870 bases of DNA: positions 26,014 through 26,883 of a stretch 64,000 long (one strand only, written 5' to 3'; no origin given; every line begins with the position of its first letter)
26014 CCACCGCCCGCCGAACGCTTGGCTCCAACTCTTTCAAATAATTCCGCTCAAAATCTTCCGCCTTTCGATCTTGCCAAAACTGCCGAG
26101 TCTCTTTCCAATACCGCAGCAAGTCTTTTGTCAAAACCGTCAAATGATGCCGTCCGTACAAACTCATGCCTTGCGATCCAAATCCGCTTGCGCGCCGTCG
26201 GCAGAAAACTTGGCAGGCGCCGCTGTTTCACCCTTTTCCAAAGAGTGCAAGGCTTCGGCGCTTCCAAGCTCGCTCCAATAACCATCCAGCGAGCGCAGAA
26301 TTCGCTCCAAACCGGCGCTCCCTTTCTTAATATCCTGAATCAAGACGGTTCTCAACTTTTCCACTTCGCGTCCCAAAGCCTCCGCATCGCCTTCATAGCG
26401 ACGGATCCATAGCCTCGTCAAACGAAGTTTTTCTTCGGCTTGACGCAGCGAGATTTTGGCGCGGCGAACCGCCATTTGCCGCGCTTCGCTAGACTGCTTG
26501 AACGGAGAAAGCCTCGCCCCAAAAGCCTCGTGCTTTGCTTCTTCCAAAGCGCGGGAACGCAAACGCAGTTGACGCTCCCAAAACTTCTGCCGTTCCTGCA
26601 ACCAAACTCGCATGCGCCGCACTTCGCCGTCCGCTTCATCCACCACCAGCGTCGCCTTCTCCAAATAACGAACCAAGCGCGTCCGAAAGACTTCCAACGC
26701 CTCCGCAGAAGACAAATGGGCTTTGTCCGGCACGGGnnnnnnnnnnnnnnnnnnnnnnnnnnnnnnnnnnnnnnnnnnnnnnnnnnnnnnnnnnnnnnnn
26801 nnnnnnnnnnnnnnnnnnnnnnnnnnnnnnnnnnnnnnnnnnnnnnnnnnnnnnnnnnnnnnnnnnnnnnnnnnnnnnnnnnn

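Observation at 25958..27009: Small helical proteins share a W-Q-D-x5-F motif where WXG100 proteins carry W-x-G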

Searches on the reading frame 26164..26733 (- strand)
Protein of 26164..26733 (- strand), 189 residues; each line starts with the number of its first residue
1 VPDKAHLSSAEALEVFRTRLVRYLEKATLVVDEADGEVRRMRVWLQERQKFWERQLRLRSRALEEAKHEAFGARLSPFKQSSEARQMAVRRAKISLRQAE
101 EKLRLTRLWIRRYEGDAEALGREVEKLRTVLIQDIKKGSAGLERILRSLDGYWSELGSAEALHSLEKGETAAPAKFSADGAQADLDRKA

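Call 3: search_protein_families(library=pfam, proteins=[window:26164-26733:-], max_evalue=1)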
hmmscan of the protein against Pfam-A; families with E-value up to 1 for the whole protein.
window:26164-26733:- (189 aa): 0 families

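Call 4: search_protein_families(library=ncbifam, proteins=[window:26164-26733:-], max_evalue=1)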
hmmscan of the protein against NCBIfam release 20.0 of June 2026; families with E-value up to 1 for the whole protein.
window:26164-26733:- (189 aa): 1 family
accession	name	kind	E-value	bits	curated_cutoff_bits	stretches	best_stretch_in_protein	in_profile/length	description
NF007061.0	PRK09506.1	equivalog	0.075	10.8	1120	1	17-116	461-558/825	bifunctional glycosyl transferase/transpeptidase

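Call 8: find_homologous_proteins(query=window:26164-26733:-)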
Query window:26164-26733:- (189 aa): 32 proteins with E <= 0.001 among 1211 candidates.
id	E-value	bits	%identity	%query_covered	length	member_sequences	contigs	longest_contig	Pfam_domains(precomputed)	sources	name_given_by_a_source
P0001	2.1e-111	387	100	100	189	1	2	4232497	-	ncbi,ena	-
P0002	2.0e-94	332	88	100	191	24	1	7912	-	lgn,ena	-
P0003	1.1e-93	330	87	100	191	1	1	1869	-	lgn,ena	-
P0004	1.0e-92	327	87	100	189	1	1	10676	-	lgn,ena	-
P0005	1.4e-92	326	87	100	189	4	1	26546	-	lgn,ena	-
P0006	2.2e-91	322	87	100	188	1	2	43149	-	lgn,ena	-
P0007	1.7e-90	319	85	100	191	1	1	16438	-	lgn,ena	-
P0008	2.6e-90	319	84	100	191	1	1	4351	-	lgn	-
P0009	6.5e-89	314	83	100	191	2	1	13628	-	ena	-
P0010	4.3e-88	312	84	100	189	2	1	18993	-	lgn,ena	-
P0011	8.8e-88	311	84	100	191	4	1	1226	-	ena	-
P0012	9.9e-88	310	81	100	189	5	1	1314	-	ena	-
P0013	1.4e-86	307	84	98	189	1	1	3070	-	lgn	-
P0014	1.0e-63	232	65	99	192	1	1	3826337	-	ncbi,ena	-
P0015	2.5e-57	211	65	80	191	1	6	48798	-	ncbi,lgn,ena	-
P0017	1.4e-55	206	56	89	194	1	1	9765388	-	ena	-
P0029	2.9e-48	182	54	86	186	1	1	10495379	-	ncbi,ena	-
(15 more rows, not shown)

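Call 10: find_encoding_contigs(protein=P0014, flank=8000, max_places=2)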
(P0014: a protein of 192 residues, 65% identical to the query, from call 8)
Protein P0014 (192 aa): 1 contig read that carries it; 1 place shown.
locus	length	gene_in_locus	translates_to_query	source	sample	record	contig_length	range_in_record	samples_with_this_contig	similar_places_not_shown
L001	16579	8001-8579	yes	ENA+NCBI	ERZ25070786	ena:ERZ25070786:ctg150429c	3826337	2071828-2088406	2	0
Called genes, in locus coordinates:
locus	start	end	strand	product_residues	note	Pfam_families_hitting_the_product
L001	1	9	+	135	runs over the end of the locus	PF02472:ExbD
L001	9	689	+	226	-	PF03544:TonB_C (weak)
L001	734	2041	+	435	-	PF09976:TPR_21 (faint), PF12895:ANAPC3 (faint), PF17874:TPR_MalT (faint), PF13431:TPR_17 (faint), PF21033:RMD1-3 (faint), PF13428:TPR_14, PF13432:TPR_16, PF14559:TPR_19 (weak), +11 more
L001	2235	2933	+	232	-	PF07715:Plug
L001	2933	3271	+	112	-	-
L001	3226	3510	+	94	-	-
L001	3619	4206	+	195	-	PF00593:TonB_dep_Rec_b-barrel (weak)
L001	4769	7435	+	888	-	PF07715:Plug, PF00593:TonB_dep_Rec_b-barrel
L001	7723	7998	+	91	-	PF06013:WXG100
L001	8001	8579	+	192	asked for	-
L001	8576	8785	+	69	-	-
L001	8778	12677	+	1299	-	PF01580:FtsK_SpoIIIE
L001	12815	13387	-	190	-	PF01327:Pep_deformylase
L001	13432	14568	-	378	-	PF25270:Khk, PF04587:ADP_PFK_GK (faint), PF00294:PfkB (weak)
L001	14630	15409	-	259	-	PF02195:ParB_N, PF17762:HTH_ParB, PF23552:ParB_C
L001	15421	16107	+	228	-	PF03745:DUF309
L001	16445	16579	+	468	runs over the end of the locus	PF05496:RuvB_N, PF00158:Sigma54_activat (faint), PF13191:AAA_16 (faint), PF00004:AAA, PF01078:Mg_chelatase (faint), PF13173:AAA_14 (weak), PF16193:AAA_assoc_2, PF12002:MgsA_C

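Call 11: find_encoding_contigs(protein=P0029, flank=8000, max_places=2)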
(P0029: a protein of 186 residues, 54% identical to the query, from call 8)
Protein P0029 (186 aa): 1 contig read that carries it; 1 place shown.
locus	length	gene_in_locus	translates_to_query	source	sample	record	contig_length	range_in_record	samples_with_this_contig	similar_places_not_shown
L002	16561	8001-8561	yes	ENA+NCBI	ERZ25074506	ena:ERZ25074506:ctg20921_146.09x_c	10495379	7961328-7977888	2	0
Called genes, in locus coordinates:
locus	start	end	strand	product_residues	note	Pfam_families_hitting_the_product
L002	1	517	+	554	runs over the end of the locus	PF00085:Thioredoxin (weak), PF13905:Thioredoxin_8 (weak)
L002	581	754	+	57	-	-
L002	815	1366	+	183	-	-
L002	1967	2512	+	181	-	-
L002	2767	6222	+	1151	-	-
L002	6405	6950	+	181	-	PF10502:Peptidase_S26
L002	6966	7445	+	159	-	-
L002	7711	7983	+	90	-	PF06013:WXG100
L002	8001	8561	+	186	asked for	-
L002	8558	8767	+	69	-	-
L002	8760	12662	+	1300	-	PF01580:FtsK_SpoIIIE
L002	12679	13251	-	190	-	PF01327:Pep_deformylase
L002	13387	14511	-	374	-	PF25270:Khk, PF00294:PfkB (weak)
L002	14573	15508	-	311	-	PF02195:ParB_N, PF17762:HTH_ParB, PF23552:ParB_C (weak)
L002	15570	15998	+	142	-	PF03745:DUF309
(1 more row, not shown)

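Call 12: find_encoding_contigs(protein=P0017, flank=8000, max_places=2)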
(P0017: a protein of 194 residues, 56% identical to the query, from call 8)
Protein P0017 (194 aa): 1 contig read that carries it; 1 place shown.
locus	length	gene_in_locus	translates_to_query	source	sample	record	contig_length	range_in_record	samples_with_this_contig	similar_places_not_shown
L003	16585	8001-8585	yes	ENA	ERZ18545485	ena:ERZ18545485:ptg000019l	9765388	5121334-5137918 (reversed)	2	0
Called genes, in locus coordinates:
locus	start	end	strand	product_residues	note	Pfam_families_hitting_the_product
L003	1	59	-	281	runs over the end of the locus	PF09359:VTC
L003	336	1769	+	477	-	PF00224:PK, PF02887:PK_C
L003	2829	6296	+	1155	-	PF13385:Laminin_G_3, PF00054:Laminin_G_1 (faint), PF02210:Laminin_G_2 (faint), PF02973:Sialidase (faint), PF13385:Laminin_G_3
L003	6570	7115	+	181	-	PF10502:Peptidase_S26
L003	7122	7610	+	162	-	-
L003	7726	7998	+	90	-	PF06013:WXG100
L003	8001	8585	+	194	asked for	-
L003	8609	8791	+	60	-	-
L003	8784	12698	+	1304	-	PF01580:FtsK_SpoIIIE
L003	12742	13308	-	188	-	PF01327:Pep_deformylase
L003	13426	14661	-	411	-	PF04587:ADP_PFK_GK (faint), PF25270:Khk, PF00294:PfkB (weak)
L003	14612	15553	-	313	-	PF02195:ParB_N, PF17762:HTH_ParB, PF23552:ParB_C (weak)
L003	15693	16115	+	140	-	PF03745:DUF309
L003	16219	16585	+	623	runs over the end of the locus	PF02554:CstA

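Call 16: find_related_loci(query=A1, collection=genome_contigs, flank=7000)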
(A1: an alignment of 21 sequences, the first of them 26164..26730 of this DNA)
Query A1 (188 aa) in genome_contigs; peptide patterns used: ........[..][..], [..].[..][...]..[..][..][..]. (x = any residue, [..] = any of these).
179 stretches matched a pattern; 16 encode a relative of the query (tblastn E <= 1e-3); 16 distinct loci.
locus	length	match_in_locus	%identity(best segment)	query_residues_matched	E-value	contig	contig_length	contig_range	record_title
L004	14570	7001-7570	85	1-188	4e-99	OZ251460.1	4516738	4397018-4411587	MAG: Limisphaerales bacterium isolate 2f8dc77b-15da-45c1-ae04-c50d9079170f genome assembly, chromosome: 1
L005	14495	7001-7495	91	2-166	7e-94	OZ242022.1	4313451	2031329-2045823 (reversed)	MAG: Limisphaerales bacterium isolate ef39fcb1-bf04-4775-9bfc-b1aaebe32656 genome assembly, chromosome: 1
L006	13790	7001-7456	64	1-151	1e-63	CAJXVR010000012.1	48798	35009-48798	MAG TPA_asm: uncultured Verrucomicrobia bacterium isolate SRR3933246_bin.8_MetaBAT_v2.12.1_MAG genome assembly, contig:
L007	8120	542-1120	56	2-184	3e-61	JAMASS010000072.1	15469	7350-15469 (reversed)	MAG: Limisphaerales bacterium isolate bin4_1_edit bin4_1_edit_72, whole genome shotgun sequence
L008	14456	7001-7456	64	1-151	7e-60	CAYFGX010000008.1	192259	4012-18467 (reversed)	MAG TPA_asm: uncultured Verrucomicrobiota bacterium isolate ERP003628_co2_45 genome assembly, contig: NODE_23_length_192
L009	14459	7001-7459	54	2-153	2e-50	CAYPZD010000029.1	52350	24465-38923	MAG TPA_asm: uncultured Verrucomicrobiota bacterium isolate SRP134809_co1_472 genome assembly, contig: NODE_1078_length_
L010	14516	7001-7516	48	2-172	2e-49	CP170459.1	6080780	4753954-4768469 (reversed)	MAG: Verrucomicrobiota bacterium isolate tig00002468 chromosome, complete genome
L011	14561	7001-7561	65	2-187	1e-69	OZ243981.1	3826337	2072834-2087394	MAG: uncultured Pedosphaera sp. isolate 3c3bcd29-09cb-4248-805a-399234c8352e genome assembly, chromosome: 1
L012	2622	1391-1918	41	2-181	5e-39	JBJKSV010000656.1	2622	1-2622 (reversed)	MAG: Limisphaerales bacterium isolate Bin_90 S1Ck127_2239630_flag_1_multi_6.0000_len_2622, whole genome shotgun sequence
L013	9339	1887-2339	43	2-151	3e-36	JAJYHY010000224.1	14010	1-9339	MAG: bacterium isolate DBS2-1.bin101 NODE_8026_length_14010_cov_1.560686, whole genome shotgun sequence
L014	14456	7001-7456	43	1-151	4e-35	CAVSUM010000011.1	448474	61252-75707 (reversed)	MAG: uncultured Gammaproteobacteria bacterium isolate MFD04716.bin.1.297 genome assembly, contig: contig_22397, whole ge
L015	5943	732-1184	42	2-151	3e-33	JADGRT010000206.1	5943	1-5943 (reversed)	MAG: Verrucomicrobiia bacterium isolate Chersky.3_63 contig-100_10412, whole genome shotgun sequence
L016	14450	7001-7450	43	3-151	6e-31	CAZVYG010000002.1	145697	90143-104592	MAG TPA_asm: uncultured Verrucomicrobiota bacterium isolate binchicken_co107_410 genome assembly, contig: NODE_215_lengt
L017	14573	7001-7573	35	1-179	2e-29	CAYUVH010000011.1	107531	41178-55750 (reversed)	MAG TPA_asm: uncultured Verrucomicrobiota bacterium isolate binchicken_co200_328 genome assembly, contig: k141_261199, w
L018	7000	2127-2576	42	3-151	1e-27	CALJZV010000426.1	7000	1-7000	MAG TPA_asm: uncultured Verrucomicrobiales bacterium isolate SRR7515931_bin.121_CONCOCT_v1.1_MAG genome assembly, contig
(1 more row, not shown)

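Call 20: predict_structure(alignment_id=A1)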
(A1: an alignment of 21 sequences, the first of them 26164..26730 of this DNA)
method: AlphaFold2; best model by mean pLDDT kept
length: 188 residues; sequences in the alignment: 21
mean_pLDDT: 78.6   pTM: 0.54
mean pLDDT of the five models: 78.6, 77.2, 75.6, 75.4, 74.9
residues with pLDDT >= 90: 66; 70-90: 73; 50-70: 21; < 50: 28
segments of 3 or more residues with pLDDT < 50: 1-3, 166-188
pLDDT, mean of each block of 10 residues (from residue 1): 56 85 89 90 95 97 92 72 89 97 95 86 89 87 82 60 47 35 41
secondary structure, 60 per line:
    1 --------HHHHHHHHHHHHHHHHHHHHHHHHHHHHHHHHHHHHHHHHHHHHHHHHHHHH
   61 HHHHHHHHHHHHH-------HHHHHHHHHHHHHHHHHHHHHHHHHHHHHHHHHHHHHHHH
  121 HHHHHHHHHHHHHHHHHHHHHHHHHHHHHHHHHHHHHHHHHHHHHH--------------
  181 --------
elements in order: H9-73 H81-166

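Call 23: fold_search(model_id=the predicted structure, library=pdb)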
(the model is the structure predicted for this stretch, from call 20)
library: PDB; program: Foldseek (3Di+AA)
matches with E <= 10: 784; with E <= 0.001: 0
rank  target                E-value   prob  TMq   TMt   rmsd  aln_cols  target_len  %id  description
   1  3g6b_B                9.3e-03  0.99  0.35  0.32  12.1       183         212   16  Crystal structure of a Soluble Chemoreceptor from Thermotoga maritima Asn217Ile mutant (released 2009-07-28)
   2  6ixg_B                1.0e-02  0.97  0.28  0.25  22.6       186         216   18  Crystal structure of native apo SH3BP5 (P41) (released 2019-03-20)
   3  3g67_A                1.7e-02  0.89  0.25  0.23  15.6       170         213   17  Crystal Structure of a Soluble Chemoreceptor from Thermotoga maritima (released 2009-07-28)
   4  3g67_B                2.0e-02  0.98  0.35  0.32  11.8       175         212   15  Crystal Structure of a Soluble Chemoreceptor from Thermotoga maritima (released 2009-07-28)
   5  6djl_C                2.5e-02  1.00  0.39  0.33  20.7       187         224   16  Crystal structure of the Rab11 GEF SH3BP5 bound to nucleotide free Rab11A (released 2018-09-26)
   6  3g6b_A                2.5e-02  0.99  0.37  0.34   7.6       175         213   13  Crystal structure of a Soluble Chemoreceptor from Thermotoga maritima Asn217Ile mutant (released 2009-07-28)
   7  6ixg_A                2.8e-02  0.93  0.29  0.26  18.5       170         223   19  Crystal structure of native apo SH3BP5 (P41) (released 2019-03-20)
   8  8qbs                  3.0e-02  0.97  0.31  0.29  10.5       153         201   18  Cryo-EM structure of Vipp1-F197K/L200K helical filament with lattice 1 (Vipp1-F197K/L200K_L1) (released 2024-09-11)
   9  6djl_E                3.0e-02  0.91  0.28  0.25  21.9       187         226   17  Crystal structure of the Rab11 GEF SH3BP5 bound to nucleotide free Rab11A (released 2018-09-26)
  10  6ixe                  3.2e-02  0.93  0.29  0.27  19.9       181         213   15  Crystal structure of SeMet apo SH3BP5 (I41) (released 2019-03-20)
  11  4mu6                  3.2e-02  0.77  0.23  0.18  14.4       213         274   14  Crystal Structure of the N-terminal domain of Effector Protein LegC3 from Legionella pneumophila (released 2013-12-11)
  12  1qu7_B                3.4e-02  1.00  0.50  0.44  16.3       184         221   12  FOUR HELICAL-BUNDLE STRUCTURE OF THE CYTOPLASMIC DOMAIN OF A SERINE CHEMOTAXIS RECEPTOR (released 2000-07-12)
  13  6ixf_A                3.4e-02  0.90  0.27  0.25  20.6       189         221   18  Crystal structure of SeMet apo SH3BP5 (P41) (released 2019-03-20)
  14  6ixv_C                3.5e-02  0.89  0.27  0.24  20.3       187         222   14  Crystal structure of SH3BP5-Rab11a (released 2019-03-20)
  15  6ixf_B                3.7e-02  0.93  0.29  0.27  22.9       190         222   18  Crystal structure of SeMet apo SH3BP5 (P41) (released 2019-03-20)
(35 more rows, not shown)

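Call 29: search_protein_families(library=padloc, proteins=[window:26164-26733:-], max_evalue=0.1)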
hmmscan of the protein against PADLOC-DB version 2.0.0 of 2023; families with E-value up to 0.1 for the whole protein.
window:26164-26733:- (189 aa): 1 family
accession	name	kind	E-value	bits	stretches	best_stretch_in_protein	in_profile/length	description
PDLC04663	PDC-M46B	-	0.0081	13.2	1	18-163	234-378/483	-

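Call 56: search_solved_structures(query=A1, max_evalue=10)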
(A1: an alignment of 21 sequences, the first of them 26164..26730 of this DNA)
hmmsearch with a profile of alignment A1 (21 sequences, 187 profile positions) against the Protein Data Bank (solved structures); distinct sequences matched with E-value up to 10: 1.
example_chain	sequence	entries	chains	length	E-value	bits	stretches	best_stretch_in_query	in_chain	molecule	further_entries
8ek4_A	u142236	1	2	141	0.33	13.7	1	85-166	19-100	Ice-binding protein TIP-99a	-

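Call 58: search_protein_families(library=pfam, alignment_id=A1, max_evalue=1)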
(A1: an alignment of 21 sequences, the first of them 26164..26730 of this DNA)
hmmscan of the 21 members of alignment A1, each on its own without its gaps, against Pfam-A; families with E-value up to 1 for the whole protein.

A. member 1, window:26164-26730:- (188 aa): 0 families

B. families by the number of members that match (of 21 scanned): 41 families (the first 25 are shown)
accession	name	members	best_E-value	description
PF02601.20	Exonuc_VII_L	6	0.04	Exonuclease VII, large subunit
PF08975.16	2H-phosphodiest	4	0.047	Domain of unknown function (DUF1868)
PF10186.14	ATG14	4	0.065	Vacuolar sorting 38 and autophagy-related subunit 14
PF19730.4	DUF6221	3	0.0064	Family of unknown function (DUF6221)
PF23216.1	WH_CYT4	3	0.056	Mitochondrial protein cyt-4, winged helix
PF19495.4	DUF6030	2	0.017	Family of unknown function (DUF6030)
PF11559.13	ADIP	2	0.019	Afadin- and alpha -actinin-Binding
PF10498.14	IFT57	2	0.042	Intra-flagellar transport protein 57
PF07464.16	ApoLp-III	2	0.047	Apolipophorin-III precursor (apoLp-III)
PF21187.2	CYAA_C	2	0.08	Yeast adenylate cyclase, C-terminal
PF01519.22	DUF16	2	0.081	Protein of unknown function DUF16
PF06103.16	DUF948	2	0.081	Bacterial protein of unknown function (DUF948)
PF20819.2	T4_Rnl1_C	2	0.12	T4 RNA ligase 1, C-terminal domain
PF04632.18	FUSC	2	0.22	Fusaric acid resistance protein family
PF20361.3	DUF6656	1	0.0085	Family of unknown function (DUF6656)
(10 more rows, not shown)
